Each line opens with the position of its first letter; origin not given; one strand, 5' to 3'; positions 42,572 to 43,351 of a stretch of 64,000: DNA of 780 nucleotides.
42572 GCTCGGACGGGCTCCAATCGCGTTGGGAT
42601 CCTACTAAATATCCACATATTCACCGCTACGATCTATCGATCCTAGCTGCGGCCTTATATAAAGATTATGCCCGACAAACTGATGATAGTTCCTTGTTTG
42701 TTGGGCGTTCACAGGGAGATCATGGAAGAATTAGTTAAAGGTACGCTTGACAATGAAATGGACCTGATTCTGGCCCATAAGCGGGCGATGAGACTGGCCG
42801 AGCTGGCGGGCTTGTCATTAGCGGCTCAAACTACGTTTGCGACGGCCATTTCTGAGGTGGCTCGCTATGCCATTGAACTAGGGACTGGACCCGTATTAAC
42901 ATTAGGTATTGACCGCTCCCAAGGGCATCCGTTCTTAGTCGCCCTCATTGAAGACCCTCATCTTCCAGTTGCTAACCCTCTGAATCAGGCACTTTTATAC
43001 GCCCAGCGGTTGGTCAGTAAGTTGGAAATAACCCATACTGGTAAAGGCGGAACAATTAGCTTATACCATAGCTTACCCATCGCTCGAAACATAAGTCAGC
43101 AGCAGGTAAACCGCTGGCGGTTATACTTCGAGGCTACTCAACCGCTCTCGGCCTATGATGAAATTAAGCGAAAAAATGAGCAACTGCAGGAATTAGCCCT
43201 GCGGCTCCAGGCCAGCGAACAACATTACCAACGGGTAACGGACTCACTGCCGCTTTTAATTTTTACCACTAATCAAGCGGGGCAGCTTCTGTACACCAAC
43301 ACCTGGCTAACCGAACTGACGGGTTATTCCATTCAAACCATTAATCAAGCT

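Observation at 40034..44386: RsbR-RsbS-RsbT stressosome operon wired to a GHKL-PP2C fusion and an orphan histidine kinase instead of a sigma-B cascade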

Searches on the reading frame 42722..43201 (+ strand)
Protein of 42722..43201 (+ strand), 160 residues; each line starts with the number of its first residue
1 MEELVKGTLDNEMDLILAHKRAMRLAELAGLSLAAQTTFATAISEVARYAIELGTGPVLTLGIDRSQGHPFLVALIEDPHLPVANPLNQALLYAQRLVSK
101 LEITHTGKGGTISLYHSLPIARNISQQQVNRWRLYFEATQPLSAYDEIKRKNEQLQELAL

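Call 15: search_protein_families(library=pfam, proteins=[window:42722-43201:+], max_evalue=10)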
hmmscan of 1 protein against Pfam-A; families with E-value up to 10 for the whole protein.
window:42722-43201:+ (160 aa): 0 families
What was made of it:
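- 42722..43075 (+): N-terminal domain of the histidine kinase (aa 1-118): an RsbT-derived pseudokinase. It has the GHKL fold but lacks the G1 box and ATP lid, and the N-box Asn is replaced by Tyr49. No Pfam family at E<=10 (call 15).
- On RsbU_N-coupled stressosome effectors: No Pfam hit at E<=10 for residues 1-160 (call 15).
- Tried and rejected: Pfam at E<=10 found nothing (call 15).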

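Call 16: find_homologous_proteins(query=window:42722-43201:+, max_evalue=0.001)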
Query window:42722-43201:+ (160 aa): 85 proteins with E <= 0.001 among 241 candidates.
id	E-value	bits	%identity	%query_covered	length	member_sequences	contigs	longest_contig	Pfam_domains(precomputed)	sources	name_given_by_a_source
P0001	7.4e-50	187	80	70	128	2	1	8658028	-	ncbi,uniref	ncbi:hypothetical protein [Spirosoma telluris]|uniref:hypothetical protein n=1 Tax=Spirosoma telluri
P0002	5.4e-38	148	52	99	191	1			-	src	-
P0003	4.9e-37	145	49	99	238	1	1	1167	-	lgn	-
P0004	5.5e-37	145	50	99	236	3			-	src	-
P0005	4.0e-36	142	49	99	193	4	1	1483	-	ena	-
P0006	9.6e-36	141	48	99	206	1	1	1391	-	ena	-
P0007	1.2e-35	140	49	99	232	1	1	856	-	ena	-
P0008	8.9e-35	138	49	99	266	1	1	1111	PF08447.19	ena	-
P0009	9.0e-35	138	50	99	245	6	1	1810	-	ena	-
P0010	1.9e-34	137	47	99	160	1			-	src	-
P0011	2.0e-34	136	48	99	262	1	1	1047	-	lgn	-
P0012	2.0e-34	136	52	99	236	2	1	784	-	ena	-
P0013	3.5e-34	136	47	99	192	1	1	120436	-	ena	-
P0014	6.6e-34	135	47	99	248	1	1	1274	-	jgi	-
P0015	9.7e-34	134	46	99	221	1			-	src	-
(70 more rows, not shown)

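Call 25: predict_structure(alignment_id=A1)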
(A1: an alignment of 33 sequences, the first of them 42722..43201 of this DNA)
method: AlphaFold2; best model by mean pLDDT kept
length: 160 residues; sequences in the alignment: 33
mean_pLDDT: 88.7   pTM: 0.80
mean pLDDT of the five models: 88.7, 87.8, 87.7, 87.5, 87.3
residues with pLDDT >= 90: 104; 70-90: 43; 50-70: 13; < 50: 0
segments of 3 or more residues with pLDDT < 50: none
pLDDT, mean of each block of 10 residues (from residue 1): 94 92 96 97 96 90 90 94 79 96 89 92 85 87 63 80
secondary structure, 60 per line:
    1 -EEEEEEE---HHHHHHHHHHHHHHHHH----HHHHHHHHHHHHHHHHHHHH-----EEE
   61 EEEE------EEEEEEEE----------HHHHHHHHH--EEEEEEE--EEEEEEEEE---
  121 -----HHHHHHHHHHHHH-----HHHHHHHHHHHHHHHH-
elements in order: E2-8 H12-28 H33-52 E58-64 E71-78 H89-97 E100-106 E109-117 H126-138 H144-159
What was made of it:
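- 42722..43075 (+): AF2 pLDDT 88.7 (call 25).
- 43097..43198 (+): Two-helix linker (aa 126-159) between the pseudokinase domain and the PAS domain, with the conserved motif SxYEE(L/I)KRKNEQL. AF2 secondary structure shows helices H126-138 and H144-159 (call 25).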

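Call 30: fold_search(model_id=the predicted structure, library=pdb)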
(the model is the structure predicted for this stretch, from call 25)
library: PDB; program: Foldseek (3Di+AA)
matches with E <= 10: 817; with E <= 0.001: 14
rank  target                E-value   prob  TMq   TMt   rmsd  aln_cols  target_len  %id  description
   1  8ih8_D                6.8e-05  1.00  0.53  0.63   3.8       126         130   16  anti-sigmaF factor and Anti-sigmaF factor antagonist complex(usfx-RsfB) (released 2024-02-28)
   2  6m36_O                1.0e-04  1.00  0.56  0.88   2.1       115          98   11  The crystal structure of B. subtilis RsbV/RsbW complex in the monoclinic crystal form (released 2020-07-15)
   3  8ih8_C                1.1e-04  1.00  0.55  0.66   3.5       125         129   17  anti-sigmaF factor and Anti-sigmaF factor antagonist complex(usfx-RsfB) (released 2024-02-28)
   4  6m36_C                1.1e-04  1.00  0.52  0.76   3.1       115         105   11  The crystal structure of B. subtilis RsbV/RsbW complex in the monoclinic crystal form (released 2020-07-15)
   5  6m36_A                1.4e-04  1.00  0.56  0.84   2.2       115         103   12  The crystal structure of B. subtilis RsbV/RsbW complex in the monoclinic crystal form (released 2020-07-15)
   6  6m37_A                2.4e-04  1.00  0.59  0.82   2.4       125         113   10  The crystal structure of B. subtilis RsbV/RsbW complex in the hexagonal crystal form (released 2020-07-15)
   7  6m36_E                3.0e-04  1.00  0.55  0.85   2.3       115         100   12  The crystal structure of B. subtilis RsbV/RsbW complex in the monoclinic crystal form (released 2020-07-15)
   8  6m36_G                3.2e-04  1.00  0.56  0.84   2.2       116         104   12  The crystal structure of B. subtilis RsbV/RsbW complex in the monoclinic crystal form (released 2020-07-15)
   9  6m37_C                3.4e-04  1.00  0.55  0.74   3.3       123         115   14  The crystal structure of B. subtilis RsbV/RsbW complex in the hexagonal crystal form (released 2020-07-15)
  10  6m36_I                3.8e-04  1.00  0.56  0.84   2.3       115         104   12  The crystal structure of B. subtilis RsbV/RsbW complex in the monoclinic crystal form (released 2020-07-15)
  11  8jzt_D                4.8e-04  1.00  0.54  0.64   3.5       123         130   16  The sigF and anti-sigma factor complex (released 2024-10-16)
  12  1til_E                4.8e-04  1.00  0.53  0.60   5.8       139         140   13  Crystal Structures of the ADP and ATP bound forms of the Bacillus Anti-sigma factor SpoIIAB in complex with the Anti-a (released 2004-06-15)
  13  1th8_A                6.4e-04  1.00  0.56  0.66   4.0       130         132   15  Crystal Structures of the ADP and ATP bound forms of the Bacillus Anti-sigma factor SpoIIAB in complex with the Anti-a (released 2004-06-15)
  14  8jzt_B                7.6e-04  1.00  0.55  0.65   3.5       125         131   16  The sigF and anti-sigma factor complex (released 2024-10-16)
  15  3ke6_B                1.1e-03  1.00  0.56  0.27   3.3       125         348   22  The crystal structure of the RsbU and RsbW domains of Rv1364c from Mycobacterium tuberculosis (released 2010-11-10)
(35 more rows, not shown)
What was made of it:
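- On RsbU_N-coupled stressosome effectors: The predicted fold is alpha/beta GHKL (calls 25, 30).
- Closest known: Anti-sigma-factor serine kinases RsbW / SpoIIAB / UsfX. Same: These proteins bind STAS partners (call 30).
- Foldseek matches to RsbW, UsfX and SpoIIAB (call 30).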

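Call 42: search_solved_structures(query=A1, max_evalue=10, show_alignments=2)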
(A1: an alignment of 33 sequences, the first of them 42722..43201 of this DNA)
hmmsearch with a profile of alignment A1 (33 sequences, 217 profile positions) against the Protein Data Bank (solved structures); distinct sequences matched with E-value up to 10: 4.
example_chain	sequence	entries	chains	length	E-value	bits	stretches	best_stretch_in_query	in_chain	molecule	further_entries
3hic_A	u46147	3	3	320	0.65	12.8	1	153-209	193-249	Lin2199 protein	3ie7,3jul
3q1y_A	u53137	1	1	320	0.68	12.8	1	153-209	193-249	Lin2199 protein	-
5cwn_A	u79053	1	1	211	4.8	10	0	18-112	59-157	Designed helical repeat protein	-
8f6q_A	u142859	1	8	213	7.1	9.4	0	78-101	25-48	C8-71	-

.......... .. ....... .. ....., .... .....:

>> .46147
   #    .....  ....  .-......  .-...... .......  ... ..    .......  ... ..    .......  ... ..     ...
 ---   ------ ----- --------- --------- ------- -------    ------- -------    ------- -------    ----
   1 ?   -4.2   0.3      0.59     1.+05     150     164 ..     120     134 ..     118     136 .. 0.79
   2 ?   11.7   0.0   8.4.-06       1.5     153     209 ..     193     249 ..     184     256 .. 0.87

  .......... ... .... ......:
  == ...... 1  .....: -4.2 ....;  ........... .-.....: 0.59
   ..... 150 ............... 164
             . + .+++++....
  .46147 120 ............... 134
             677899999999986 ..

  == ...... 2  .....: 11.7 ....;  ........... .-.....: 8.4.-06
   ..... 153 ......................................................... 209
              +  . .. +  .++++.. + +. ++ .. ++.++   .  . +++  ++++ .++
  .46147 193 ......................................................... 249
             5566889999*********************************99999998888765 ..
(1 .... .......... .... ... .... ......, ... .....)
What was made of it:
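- Tried and rejected: A profile search of PDB sequences found nothing relevant (call 42).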

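Call 53: search_protein_representatives(alignment_id=A3)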
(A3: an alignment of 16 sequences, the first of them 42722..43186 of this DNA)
Query: 16 sequences, 153 profile positions. Proteins with E-value up to 0.001 (for the whole library): 840; up to 1e-10: 173; up to 1e-30: 54. The best 150 are listed.
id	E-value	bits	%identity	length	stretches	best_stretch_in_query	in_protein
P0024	3.0e-71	254.9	-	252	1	1-152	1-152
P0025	1.4e-68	246.2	-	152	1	1-151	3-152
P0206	7.7e-61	221.0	-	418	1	3-153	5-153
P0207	2.7e-60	219.3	-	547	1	1-153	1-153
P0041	1.0e-58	214.1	-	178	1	1-136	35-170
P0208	4.6e-53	195.8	-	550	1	1-152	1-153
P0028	2.9e-52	193.2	-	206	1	1-153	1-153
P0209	3.4e-52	193.0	-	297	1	1-152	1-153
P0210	6.7e-52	192.0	-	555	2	1-153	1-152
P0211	1.1e-51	191.3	-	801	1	1-152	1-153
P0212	1.4e-51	191.0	-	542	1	1-152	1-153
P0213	3.6e-50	186.4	-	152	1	1-150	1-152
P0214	8.3e-50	185.2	-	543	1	1-152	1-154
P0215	3.1e-49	183.4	-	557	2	1-152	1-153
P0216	9.1e-49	181.8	-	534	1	9-152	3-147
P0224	1.6e-45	171.3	-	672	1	1-152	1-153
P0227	1.2e-44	168.5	-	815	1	1-152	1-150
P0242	9.0e-36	139.6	-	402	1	1-152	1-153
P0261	6.5e-29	117.4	-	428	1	3-152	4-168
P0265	3.7e-28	114.9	-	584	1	4-152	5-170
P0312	5.6e-18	81.8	-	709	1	4-152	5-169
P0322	8.7e-15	71.5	-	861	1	4-152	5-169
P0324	5.4e-14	68.9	-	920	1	10-151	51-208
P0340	1.0e-12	64.8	-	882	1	5-152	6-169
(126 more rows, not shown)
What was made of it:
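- The domain profile finds 840 cluster representatives; in the 150 best hits listed the match lies at or near the N-terminus (call 53).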

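Call 54: search_protein_families(library=pfam, proteins=[P0211, P0224, P0227, P0242, P0261, P0265, P0312, P0322, P0324, P0340], max_evalue=0.0001)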
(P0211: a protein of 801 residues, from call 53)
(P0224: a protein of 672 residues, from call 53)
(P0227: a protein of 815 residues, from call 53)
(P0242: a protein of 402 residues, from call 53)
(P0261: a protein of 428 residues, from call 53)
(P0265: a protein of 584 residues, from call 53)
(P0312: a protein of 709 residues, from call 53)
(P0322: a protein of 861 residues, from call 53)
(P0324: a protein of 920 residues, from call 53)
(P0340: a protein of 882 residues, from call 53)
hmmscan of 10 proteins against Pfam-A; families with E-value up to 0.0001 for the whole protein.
P0211 (801 aa): 7 families
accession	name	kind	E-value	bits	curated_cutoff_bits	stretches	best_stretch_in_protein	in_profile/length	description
PF08447.18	PAS_3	-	4.9e-45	152.2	25.6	3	316-398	4-88/89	PAS fold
PF13426.13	PAS_9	-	1.1e-21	77.5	27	2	428-526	2-99/103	PAS domain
PF02518.31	HATPase_c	-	8.6e-20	71.7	26.4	1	679-800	4-110/111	Histidine kinase-, DNA gyrase B-, and HSP90-like ATPase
PF00989.32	PAS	-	4.1e-17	62.7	22.6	1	418-526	2-111/113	PAS fold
PF13188.13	PAS_8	-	2.5e-12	46.6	21.8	0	167-219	1-56/65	PAS domain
PF00512.31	HisKA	-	5.8e-12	45.9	26.9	1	572-633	4-64/66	His Kinase A (phospho-acceptor) domain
PF08448.16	PAS_4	-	4.6e-08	33.7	23.1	0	174-281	2-110/110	PAS fold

P0224 (672 aa): 6 families
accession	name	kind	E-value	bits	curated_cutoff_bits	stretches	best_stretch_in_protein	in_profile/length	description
PF02518.31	HATPase_c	-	7.2e-22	78.4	26.4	1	558-671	3-108/111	Histidine kinase-, DNA gyrase B-, and HSP90-like ATPase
PF08448.16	PAS_4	-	1.5e-17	64.2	23.1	1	325-427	1-106/110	PAS fold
PF13426.13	PAS_9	-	1.8e-12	47.8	27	1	330-427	2-102/103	PAS domain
PF00512.31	HisKA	-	1.7e-10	41.3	26.9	1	450-513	2-64/66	His Kinase A (phospho-acceptor) domain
PF00989.32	PAS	-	1.2e-09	38.6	22.6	0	168-277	2-113/113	PAS fold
PF13188.13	PAS_8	-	5.1e-08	33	21.8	0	322-369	4-53/65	PAS domain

P0227 (815 aa): 7 families
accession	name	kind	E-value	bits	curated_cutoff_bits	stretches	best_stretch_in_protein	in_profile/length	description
PF02518.31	HATPase_c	-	1.5e-28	99.9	26.4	1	545-657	1-107/111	Histidine kinase-, DNA gyrase B-, and HSP90-like ATPase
PF00072.30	Response_reg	-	5.8e-26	91.3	30.2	1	685-799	1-110/111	Response regulator receiver domain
PF00512.31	HisKA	-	4.9e-22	78.2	26.9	1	434-498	2-66/66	His Kinase A (phospho-acceptor) domain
PF08447.18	PAS_3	-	5.9e-14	52.6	25.6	1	321-406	5-88/89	PAS fold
PF13426.13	PAS_9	-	1.1e-11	45.4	27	1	324-412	20-103/103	PAS domain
PF08448.16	PAS_4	-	8e-10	39.4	23.1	0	345-414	40-109/110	PAS fold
PF00989.32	PAS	-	1.2e-05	25.7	22.6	0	167-271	4-104/113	PAS fold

P0242 (402 aa): 3 families
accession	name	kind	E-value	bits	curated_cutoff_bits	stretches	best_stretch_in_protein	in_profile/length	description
PF02518.31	HATPase_c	-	5.6e-28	98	26.4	1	288-397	2-110/111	Histidine kinase-, DNA gyrase B-, and HSP90-like ATPase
PF00512.31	HisKA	-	1.1e-15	57.9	26.9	1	176-244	2-66/66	His Kinase A (phospho-acceptor) domain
PF13581.12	HATPase_c_2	-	5.7e-06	26.8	27.4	1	292-374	32-112/127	Histidine kinase-like ATPase domain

P0261 (428 aa): 4 families
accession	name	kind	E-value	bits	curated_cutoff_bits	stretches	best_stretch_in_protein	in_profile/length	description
PF02518.31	HATPase_c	-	5.6e-34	117.4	26.4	2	317-421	6-109/111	Histidine kinase-, DNA gyrase B-, and HSP90-like ATPase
PF13581.12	HATPase_c_2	-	2.9e-12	47.1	27.4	1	30-129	22-125/127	Histidine kinase-like ATPase domain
PF00512.31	HisKA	-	2e-07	31.4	26.9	1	205-260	2-57/66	His Kinase A (phospho-acceptor) domain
PF14501.12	HATPase_c_5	-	1.1e-06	28.9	22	1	317-408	6-91/102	GHKL domain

P0265 (584 aa): 7 families
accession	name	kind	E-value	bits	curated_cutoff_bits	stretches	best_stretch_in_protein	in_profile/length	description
PF02518.31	HATPase_c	-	4.9e-39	133.6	26.4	2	477-583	4-109/111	Histidine kinase-, DNA gyrase B-, and HSP90-like ATPase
PF08447.18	PAS_3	-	1.4e-16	61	25.6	1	243-328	3-89/89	PAS fold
PF13581.12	HATPase_c_2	-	1e-11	45.4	27.4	1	30-130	22-125/127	Histidine kinase-like ATPase domain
PF00512.31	HisKA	-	2.5e-09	37.5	26.9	1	366-430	2-63/66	His Kinase A (phospho-acceptor) domain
PF00989.32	PAS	-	4.7e-09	36.7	22.6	1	224-331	6-113/113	PAS fold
PF13426.13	PAS_9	-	2.5e-08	34.6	27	1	230-331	2-101/103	PAS domain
PF08448.16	PAS_4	-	7.1e-07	29.9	23.1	1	226-332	2-106/110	PAS fold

P0312 (709 aa): 5 families
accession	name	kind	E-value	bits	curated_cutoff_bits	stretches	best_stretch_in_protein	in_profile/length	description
PF02518.31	HATPase_c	-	4.8e-41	140.1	26.4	2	331-446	1-110/111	Histidine kinase-, DNA gyrase B-, and HSP90-like ATPase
PF00072.30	Response_reg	-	1.8e-30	105.8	30.2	1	477-586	1-110/111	Response regulator receiver domain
PF00512.31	HisKA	-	5.4e-19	68.4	26.9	1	220-284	2-66/66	His Kinase A (phospho-acceptor) domain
PF13581.12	HATPase_c_2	-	4.2e-14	53.1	27.4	1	16-129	8-125/127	Histidine kinase-like ATPase domain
PF01627.28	Hpt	-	5.3e-12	46.2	24.6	1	615-697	1-83/84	Hpt domain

P0322 (861 aa): 5 families
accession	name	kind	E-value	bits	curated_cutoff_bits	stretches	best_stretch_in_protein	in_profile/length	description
PF00072.30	Response_reg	-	5.3e-48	162.2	30.2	2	600-706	1-103/111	Response regulator receiver domain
PF02518.31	HATPase_c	-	1.4e-45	154.7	26.4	2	310-425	1-110/111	Histidine kinase-, DNA gyrase B-, and HSP90-like ATPase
PF00512.31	HisKA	-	8.5e-23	80.6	26.9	1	199-263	2-66/66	His Kinase A (phospho-acceptor) domain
PF13581.12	HATPase_c_2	-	5e-14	52.9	27.4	1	18-131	10-127/127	Histidine kinase-like ATPase domain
PF01627.28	Hpt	-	3.4e-12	46.9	24.6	1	771-837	2-72/84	Hpt domain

P0324 (920 aa): 5 families
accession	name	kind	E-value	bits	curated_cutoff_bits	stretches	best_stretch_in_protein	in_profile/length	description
PF00072.30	Response_reg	-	1.6e-44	151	30.2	2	675-788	1-110/111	Response regulator receiver domain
PF02518.31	HATPase_c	-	1.7e-38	131.9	26.4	2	392-506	1-109/111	Histidine kinase-, DNA gyrase B-, and HSP90-like ATPase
PF00512.31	HisKA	-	3.2e-18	66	26.9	1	281-345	2-66/66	His Kinase A (phospho-acceptor) domain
PF01627.28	Hpt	-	2.2e-13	50.7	24.6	1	831-893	1-63/84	Hpt domain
PF13581.12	HATPase_c_2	-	1.2e-11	45.1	27.4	1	58-170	10-126/127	Histidine kinase-like ATPase domain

P0340 (882 aa): 4 families
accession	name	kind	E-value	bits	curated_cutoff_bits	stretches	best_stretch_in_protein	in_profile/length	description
PF00072.30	Response_reg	-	3.5e-47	159.6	30.2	2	632-745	1-110/111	Response regulator receiver domain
PF02518.31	HATPase_c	-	7.6e-39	133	26.4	2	353-465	2-110/111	Histidine kinase-, DNA gyrase B-, and HSP90-like ATPase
PF00512.31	HisKA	-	7.7e-23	80.8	26.9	1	241-305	2-66/66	His Kinase A (phospho-acceptor) domain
PF13581.12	HATPase_c_2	-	2.9e-14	53.6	27.4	1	15-131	7-127/127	Histidine kinase-like ATPase domain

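Call 55: find_encoding_contigs(protein=P0312, flank=7000, max_places=4)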
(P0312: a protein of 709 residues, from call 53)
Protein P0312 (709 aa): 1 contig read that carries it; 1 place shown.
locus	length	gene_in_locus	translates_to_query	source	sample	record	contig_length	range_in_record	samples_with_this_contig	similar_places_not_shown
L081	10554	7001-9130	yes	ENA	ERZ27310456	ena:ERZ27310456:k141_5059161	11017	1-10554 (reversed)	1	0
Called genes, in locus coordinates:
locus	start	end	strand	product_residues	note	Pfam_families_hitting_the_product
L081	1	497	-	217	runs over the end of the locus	PF13451:zf_Tbcl, PF23477:zf_Tbcl_2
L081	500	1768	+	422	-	PF06838:Met_gamma_lyase, PF01053:Cys_Met_Meta_PP (weak)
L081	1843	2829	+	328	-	PF13793:Pribosyltran_N, PF00156:Pribosyltran, PF14572:Pribosyl_synth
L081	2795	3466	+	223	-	PF00753:Lactamase_B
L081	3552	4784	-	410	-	PF01553:Acyltransferase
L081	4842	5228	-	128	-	-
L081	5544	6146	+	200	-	-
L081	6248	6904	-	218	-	PF00072:Response_reg, PF00196:GerE, PF04545:Sigma70_r4 (weak), PF08281:Sigma70_r4_2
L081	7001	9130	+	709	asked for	PF13581:HATPase_c_2, PF02518:HATPase_c, PF00512:HisKA, PF02518:HATPase_c, PF00072:Response_reg, PF01627:Hpt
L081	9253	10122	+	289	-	PF14361:RsbRD_N, PF01740:STAS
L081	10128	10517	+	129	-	PF01740:STAS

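Call 56: find_encoding_contigs(protein=P0261, flank=7000, max_places=4)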
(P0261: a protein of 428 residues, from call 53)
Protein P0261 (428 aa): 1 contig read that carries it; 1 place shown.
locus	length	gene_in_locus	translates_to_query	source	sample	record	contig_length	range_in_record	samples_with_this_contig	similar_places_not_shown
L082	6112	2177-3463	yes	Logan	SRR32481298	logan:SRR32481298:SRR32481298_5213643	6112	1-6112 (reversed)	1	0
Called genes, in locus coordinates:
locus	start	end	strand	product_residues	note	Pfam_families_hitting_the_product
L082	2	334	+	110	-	?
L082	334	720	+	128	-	PF01740:STAS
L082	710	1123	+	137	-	PF13581:HATPase_c_2, PF02518:HATPase_c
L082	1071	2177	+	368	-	PF13581:HATPase_c_2, PF02518:HATPase_c (weak)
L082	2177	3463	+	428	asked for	PF13581:HATPase_c_2 (weak), PF02518:HATPase_c, PF00512:HisKA, PF02518:HATPase_c, PF14501:HATPase_c_5 (weak)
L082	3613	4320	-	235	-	PF00590:TP_methylase (weak)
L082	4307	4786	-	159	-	PF01451:LMWPc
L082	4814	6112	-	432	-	?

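Call 60: find_encoding_contigs(protein=P0322, flank=8000, max_places=3)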
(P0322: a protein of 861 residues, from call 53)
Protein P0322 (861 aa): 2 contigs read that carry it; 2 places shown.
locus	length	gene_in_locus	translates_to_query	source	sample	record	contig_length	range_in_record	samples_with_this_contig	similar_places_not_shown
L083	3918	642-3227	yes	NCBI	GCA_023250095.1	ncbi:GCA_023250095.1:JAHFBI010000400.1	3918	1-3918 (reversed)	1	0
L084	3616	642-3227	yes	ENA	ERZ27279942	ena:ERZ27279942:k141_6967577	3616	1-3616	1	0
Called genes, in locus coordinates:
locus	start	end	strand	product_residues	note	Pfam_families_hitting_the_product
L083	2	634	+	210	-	?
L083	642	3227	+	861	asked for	PF13581:HATPase_c_2, PF02518:HATPase_c, PF00512:HisKA, PF02518:HATPase_c, PF00072:Response_reg, PF01627:Hpt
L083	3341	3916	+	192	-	?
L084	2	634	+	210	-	?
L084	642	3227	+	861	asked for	PF13581:HATPase_c_2, PF02518:HATPase_c, PF00512:HisKA, PF02518:HATPase_c, PF00072:Response_reg, PF01627:Hpt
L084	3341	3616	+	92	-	?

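Call 61: find_encoding_contigs(protein=P0265, flank=8000, max_places=3)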
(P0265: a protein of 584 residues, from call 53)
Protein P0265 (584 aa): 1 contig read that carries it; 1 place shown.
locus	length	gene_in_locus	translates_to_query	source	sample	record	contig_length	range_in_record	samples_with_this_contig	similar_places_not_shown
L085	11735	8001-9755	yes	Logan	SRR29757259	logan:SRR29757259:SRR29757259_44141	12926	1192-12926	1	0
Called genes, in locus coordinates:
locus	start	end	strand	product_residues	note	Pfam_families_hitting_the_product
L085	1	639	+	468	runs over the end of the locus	PF02321:OEP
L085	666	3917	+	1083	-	PF00873:ACR_tran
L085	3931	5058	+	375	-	PF25917:BSH_RND, PF25973:BSH_CzcB, PF25919:BSH_CusB (weak), PF25954:Beta-barrel_RND_2, PF25989:YknX_C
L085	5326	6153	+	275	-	PF14361:RsbRD_N, PF01740:STAS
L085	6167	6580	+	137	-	PF01740:STAS (weak)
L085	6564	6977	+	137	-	PF13581:HATPase_c_2, PF02518:HATPase_c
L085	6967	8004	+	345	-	PF13581:HATPase_c_2 (weak), PF07228:SpoIIE (weak)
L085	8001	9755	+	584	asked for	PF13581:HATPase_c_2, PF02518:HATPase_c, PF00989:PAS, PF08448:PAS_4 (weak), PF13426:PAS_9, PF08447:PAS_3, PF00512:HisKA, PF02518:HATPase_c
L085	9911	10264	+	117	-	-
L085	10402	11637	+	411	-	-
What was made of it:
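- Distant relatives with other architectures are still next to RsbR/RsbS (calls 55, 56, 61).
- Tried and rejected: Separate RsbT genes are kept even where the N-domain is intact (calls 56, 61).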
